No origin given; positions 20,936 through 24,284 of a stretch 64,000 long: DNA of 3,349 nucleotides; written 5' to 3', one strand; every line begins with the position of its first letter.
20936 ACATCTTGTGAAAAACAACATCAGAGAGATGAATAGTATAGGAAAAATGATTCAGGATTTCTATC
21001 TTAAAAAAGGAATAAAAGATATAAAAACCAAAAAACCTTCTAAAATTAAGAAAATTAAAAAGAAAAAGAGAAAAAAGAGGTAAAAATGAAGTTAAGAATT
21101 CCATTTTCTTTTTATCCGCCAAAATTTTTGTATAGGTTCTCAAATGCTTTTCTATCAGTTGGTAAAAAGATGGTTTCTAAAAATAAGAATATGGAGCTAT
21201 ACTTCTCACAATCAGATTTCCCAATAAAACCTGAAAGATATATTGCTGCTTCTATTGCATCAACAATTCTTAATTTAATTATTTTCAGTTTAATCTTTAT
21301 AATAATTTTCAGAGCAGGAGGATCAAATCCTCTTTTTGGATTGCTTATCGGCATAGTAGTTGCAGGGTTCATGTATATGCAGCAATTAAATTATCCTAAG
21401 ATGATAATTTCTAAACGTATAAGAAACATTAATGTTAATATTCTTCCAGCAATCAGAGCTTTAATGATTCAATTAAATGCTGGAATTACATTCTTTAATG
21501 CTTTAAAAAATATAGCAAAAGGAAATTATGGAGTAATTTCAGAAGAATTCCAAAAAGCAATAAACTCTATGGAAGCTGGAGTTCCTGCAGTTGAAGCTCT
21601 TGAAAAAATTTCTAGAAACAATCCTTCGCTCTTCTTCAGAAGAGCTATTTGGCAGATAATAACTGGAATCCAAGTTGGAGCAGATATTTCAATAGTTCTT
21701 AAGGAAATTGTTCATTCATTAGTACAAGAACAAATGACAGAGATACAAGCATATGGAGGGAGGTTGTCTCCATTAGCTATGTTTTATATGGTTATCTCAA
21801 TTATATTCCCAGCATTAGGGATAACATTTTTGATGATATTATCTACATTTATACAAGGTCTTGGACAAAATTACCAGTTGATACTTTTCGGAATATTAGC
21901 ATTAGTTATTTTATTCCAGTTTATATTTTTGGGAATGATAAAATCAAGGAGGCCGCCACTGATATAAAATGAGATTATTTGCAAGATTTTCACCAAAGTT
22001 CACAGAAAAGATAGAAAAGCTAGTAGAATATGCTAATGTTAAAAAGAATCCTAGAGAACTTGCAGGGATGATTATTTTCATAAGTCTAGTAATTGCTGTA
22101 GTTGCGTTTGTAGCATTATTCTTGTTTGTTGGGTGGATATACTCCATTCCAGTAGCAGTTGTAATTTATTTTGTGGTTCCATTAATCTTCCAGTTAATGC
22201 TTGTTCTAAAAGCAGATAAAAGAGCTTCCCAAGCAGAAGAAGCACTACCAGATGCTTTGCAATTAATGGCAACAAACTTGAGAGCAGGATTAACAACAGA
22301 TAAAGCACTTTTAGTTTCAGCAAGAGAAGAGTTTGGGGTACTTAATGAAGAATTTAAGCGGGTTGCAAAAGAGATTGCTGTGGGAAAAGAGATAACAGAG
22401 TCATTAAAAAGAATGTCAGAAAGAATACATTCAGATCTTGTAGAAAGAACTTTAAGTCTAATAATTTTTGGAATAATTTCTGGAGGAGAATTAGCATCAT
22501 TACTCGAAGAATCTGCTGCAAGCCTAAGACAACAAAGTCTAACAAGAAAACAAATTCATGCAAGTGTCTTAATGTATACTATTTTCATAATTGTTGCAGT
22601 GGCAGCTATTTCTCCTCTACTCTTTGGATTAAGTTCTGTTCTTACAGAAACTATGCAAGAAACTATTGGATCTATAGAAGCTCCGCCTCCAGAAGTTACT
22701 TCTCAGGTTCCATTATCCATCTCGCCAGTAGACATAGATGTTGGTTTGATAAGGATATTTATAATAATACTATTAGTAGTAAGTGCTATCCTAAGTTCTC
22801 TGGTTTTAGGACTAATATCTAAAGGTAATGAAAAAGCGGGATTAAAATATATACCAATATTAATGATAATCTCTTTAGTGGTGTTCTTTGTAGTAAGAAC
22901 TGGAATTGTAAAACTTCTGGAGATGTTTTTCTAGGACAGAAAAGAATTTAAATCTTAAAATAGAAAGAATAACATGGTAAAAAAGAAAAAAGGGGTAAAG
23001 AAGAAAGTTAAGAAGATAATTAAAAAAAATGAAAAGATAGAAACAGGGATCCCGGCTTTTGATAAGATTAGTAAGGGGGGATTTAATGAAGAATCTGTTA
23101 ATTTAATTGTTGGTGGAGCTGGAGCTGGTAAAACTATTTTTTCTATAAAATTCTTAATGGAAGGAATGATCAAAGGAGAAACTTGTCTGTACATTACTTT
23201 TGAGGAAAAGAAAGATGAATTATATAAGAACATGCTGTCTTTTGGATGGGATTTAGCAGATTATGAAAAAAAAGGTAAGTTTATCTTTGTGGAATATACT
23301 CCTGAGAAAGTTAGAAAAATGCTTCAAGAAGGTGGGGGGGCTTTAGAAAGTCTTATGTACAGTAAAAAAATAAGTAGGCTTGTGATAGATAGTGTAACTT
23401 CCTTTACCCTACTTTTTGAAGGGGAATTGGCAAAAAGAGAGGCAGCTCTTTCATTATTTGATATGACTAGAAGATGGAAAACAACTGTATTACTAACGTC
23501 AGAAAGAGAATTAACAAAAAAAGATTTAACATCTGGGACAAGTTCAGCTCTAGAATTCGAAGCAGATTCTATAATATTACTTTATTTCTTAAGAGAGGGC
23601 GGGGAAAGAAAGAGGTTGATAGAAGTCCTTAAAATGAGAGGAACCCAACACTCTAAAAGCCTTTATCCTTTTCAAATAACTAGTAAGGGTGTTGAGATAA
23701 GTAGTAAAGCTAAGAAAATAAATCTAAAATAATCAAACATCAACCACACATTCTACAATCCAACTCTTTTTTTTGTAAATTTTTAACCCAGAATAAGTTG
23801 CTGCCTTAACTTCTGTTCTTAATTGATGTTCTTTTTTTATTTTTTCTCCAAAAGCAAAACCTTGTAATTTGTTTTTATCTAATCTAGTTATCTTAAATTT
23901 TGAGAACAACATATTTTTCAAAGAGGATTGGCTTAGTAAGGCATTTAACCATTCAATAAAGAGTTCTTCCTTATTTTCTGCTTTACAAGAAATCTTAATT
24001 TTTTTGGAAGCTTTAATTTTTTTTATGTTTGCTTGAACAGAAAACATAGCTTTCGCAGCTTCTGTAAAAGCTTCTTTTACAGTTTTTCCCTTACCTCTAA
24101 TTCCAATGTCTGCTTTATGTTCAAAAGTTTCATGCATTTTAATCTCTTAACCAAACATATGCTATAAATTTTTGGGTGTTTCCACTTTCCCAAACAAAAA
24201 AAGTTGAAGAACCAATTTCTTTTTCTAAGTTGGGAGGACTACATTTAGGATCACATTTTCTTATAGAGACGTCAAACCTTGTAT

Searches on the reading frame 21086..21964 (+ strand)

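Call 3: search_protein_families(library=pfam, proteins=[window:21086-21964:+], max_evalue=0.1)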
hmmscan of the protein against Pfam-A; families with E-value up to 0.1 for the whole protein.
window:21086-21964:+ (293 aa): 1 family
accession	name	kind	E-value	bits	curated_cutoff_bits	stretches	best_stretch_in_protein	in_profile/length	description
PF00482.28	T2SSF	-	1.2e-16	61.2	25.2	1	123-246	2-122/125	Type II secretion system (T2SS), protein F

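Call 4: search_protein_families(library=ncbifam, proteins=[window:21086-21964:+], max_evalue=0.1)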
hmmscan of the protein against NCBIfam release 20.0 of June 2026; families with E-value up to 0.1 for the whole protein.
window:21086-21964:+ (293 aa): 2 families
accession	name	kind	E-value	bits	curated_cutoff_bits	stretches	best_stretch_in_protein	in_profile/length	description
NF046075.1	UpsF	equivalog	4.6e-05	22.4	400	1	62-268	42-234/484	membrane pilin protein UpsF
NF004705.1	PRK06041.1-3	equivalog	0.066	12.2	400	1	52-257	184-380/465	archaellar assembly protein ArlJ/FlaJ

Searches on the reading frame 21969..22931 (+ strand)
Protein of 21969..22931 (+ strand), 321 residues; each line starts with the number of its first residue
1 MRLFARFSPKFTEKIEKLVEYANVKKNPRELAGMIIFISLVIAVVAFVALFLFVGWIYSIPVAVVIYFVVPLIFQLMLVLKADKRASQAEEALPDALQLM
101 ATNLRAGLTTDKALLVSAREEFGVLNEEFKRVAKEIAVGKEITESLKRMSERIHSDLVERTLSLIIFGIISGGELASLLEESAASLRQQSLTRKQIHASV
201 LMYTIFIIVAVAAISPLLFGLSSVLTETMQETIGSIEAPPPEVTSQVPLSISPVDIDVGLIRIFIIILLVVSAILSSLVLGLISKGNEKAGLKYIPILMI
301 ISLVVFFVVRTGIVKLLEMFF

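Call 3: search_protein_families(library=pfam, proteins=[window:21969-22931:+], max_evalue=0.1)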
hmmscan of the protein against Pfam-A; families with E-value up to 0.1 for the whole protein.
window:21969-22931:+ (321 aa): 4 families
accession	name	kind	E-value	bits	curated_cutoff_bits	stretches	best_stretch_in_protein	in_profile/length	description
PF00482.28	T2SSF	-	2.2e-16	60.4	25.2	1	97-219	2-121/125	Type II secretion system (T2SS), protein F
PF13829.11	DUF4191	-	0.00091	19.1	30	1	11-112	4-103/219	Domain of unknown function (DUF4191)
PF15795.10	Spec3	-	0.042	14.8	27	1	32-61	46-76/85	Ectodermal ciliogenesis protein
PF20990.2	DUF2207_C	-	0.074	13.2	33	0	4-81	107-185/247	Predicted membrane protein (DUF2207) C-terminal domain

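Call 4: search_protein_families(library=ncbifam, proteins=[window:21969-22931:+], max_evalue=0.1)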
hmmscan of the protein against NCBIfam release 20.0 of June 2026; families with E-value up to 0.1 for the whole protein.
window:21969-22931:+ (321 aa): 5 families
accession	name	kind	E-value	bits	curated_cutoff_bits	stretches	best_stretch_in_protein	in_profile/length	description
NF004705.1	PRK06041.1-3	equivalog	9.5e-13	47.9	400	1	29-318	184-463/465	archaellar assembly protein ArlJ/FlaJ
NF004704.2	PRK06041.1-2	equivalog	8.7e-12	44.5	550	1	36-317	274-554/555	archaellar assembly protein ArlJ/FlaJ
NF046075.1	UpsF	equivalog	3e-07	29.6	400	1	41-229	264-438/484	membrane pilin protein UpsF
NF004703.2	PRK06041.1-1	equivalog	0.00029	19.3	570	1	41-311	235-515/525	archaellar assembly protein ArlJ/FlaJ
TIGR01497.1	kdpB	equivalog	0.0031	15.7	527.9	1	10-73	196-261/675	potassium-transporting ATPase subunit KdpB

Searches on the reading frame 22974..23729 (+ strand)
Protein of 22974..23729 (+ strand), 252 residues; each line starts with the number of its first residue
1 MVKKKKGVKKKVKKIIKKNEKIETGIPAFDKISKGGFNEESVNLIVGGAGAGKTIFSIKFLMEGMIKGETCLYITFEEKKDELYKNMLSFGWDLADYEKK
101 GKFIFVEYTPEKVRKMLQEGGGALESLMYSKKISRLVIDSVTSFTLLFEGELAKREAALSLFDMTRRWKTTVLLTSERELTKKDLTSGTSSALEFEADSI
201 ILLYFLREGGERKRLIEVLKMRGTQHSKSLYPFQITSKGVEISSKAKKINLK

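Call 3: search_protein_families(library=pfam, proteins=[window:22974-23729:+], max_evalue=0.1)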
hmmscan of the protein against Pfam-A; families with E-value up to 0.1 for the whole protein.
window:22974-23729:+ (252 aa): 10 families
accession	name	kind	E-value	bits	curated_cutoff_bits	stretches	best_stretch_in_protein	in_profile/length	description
PF06745.19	ATPase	-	1.5e-56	191.8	26.6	1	22-245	1-229/231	KaiC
PF03796.21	DnaB_C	-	0.00019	21.3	27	1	22-90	2-70/255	DnaB-like helicase C terminal domain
PF13481.12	AAA_25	-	0.00035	20.7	27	1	22-169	15-177/195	AAA domain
PF08423.17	Rad51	-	0.0019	18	22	1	21-161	7-153/244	Rad51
PF00154.27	RecA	-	0.0056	16.6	27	1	16-145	27-143/262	recA bacterial DNA recombination protein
PF14417.12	MEDS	-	0.0099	16.2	29.8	1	58-108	18-68/161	MEDS: MEthanogen/methylotroph, DcmR Sensory domain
PF00926.24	DHBP_synthase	-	0.022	14.7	26.4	1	93-211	17-130/191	3,4-dihydroxy-2-butanone 4-phosphate synthase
PF01695.23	IstB_IS21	-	0.024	14.6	24.1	0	38-78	89-130/238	IstB-like ATP binding protein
PF00580.27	UvrD-helicase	-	0.044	13.9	23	1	39-173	12-112/271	UvrD/REP helicase N-terminal domain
PF13479.12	AAA_24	-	0.098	12.9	27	0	44-155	6-87/195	AAA domain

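Call 4: search_protein_families(library=ncbifam, proteins=[window:22974-23729:+], max_evalue=0.1)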
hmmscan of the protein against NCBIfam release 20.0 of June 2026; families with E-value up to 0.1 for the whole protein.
window:22974-23729:+ (252 aa): 20 families
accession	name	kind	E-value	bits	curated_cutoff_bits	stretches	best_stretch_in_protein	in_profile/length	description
NF006799.0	PRK09302.1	equivalog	3.6e-46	157.8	408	1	18-242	9-238/515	circadian clock protein KaiC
TIGR03880.1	KaiC_arch_3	hypoth_equivalog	6.6e-45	153.4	249.45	1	25-246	1-221/224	KaiC domain-containing protein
TIGR02655.1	circ_KaiC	equivalog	2.1e-34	119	546.25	1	20-242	1-228/484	circadian clock protein KaiC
TIGR03877.1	thermo_KaiC_1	hypoth_equivalog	2.2e-34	119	307.25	1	20-244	2-234/238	KaiC domain-containing protein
TIGR03881.1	KaiC_arch_4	hypoth_equivalog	2e-31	109.5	247.8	1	21-240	2-226/231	KaiC domain-containing protein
NF052589.1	ArlH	equivalog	1.8e-16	60.6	215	1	29-243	9-224/229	archaellum protein ArlH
NF004723.0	PRK06067.1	subfamily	6.6e-14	52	194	1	16-237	10-229/243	flagellar accessory protein FlaH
TIGR03878.1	thermo_KaiC_2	hypoth_equivalog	4.4e-11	42.6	232.2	1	32-189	28-186/259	KaiC domain-containing protein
NF006861.0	PRK09361.1-1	equivalog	4.3e-07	29.7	278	1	19-245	2-232/235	DNA repair and recombination protein RadB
NF006320.0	PRK08533.1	equivalog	6.6e-07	29.2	215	1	29-225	13-205/230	flagellar accessory protein FlaH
TIGR02237.1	recomb_radB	equivalog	1.9e-06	27.9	172.4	1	30-241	2-210/210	DNA repair and recombination protein RadB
NF004629.0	PRK05973.1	equivalog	0.00011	21.3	156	1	40-100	64-124/237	DNA helicase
TIGR00416.1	sms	equivalog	0.00036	19.4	403.05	1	12-82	65-136/454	DNA repair protein RadA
NF003301.0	PRK04301.1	equivalog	0.00073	18.8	259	1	11-59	72-120/316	DNA repair and recombination protein RadA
NF005523.0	PRK07165.1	equivalog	0.0034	16.1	414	1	10-84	117-189/509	ATP F0F1 synthase subunit alpha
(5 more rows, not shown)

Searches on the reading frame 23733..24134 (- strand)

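Call 71: search_protein_families(library=pfam, proteins=[window:23733-24134:-], max_evalue=0.001)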
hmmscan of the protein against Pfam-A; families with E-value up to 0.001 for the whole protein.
window:23733-24134:- (133 aa): 1 family
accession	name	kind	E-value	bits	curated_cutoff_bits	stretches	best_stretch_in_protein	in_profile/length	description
PF01951.21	Archease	-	2.2e-36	125.6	25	1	2-133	2-136/136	Archease protein family (MTH1598/TM1083)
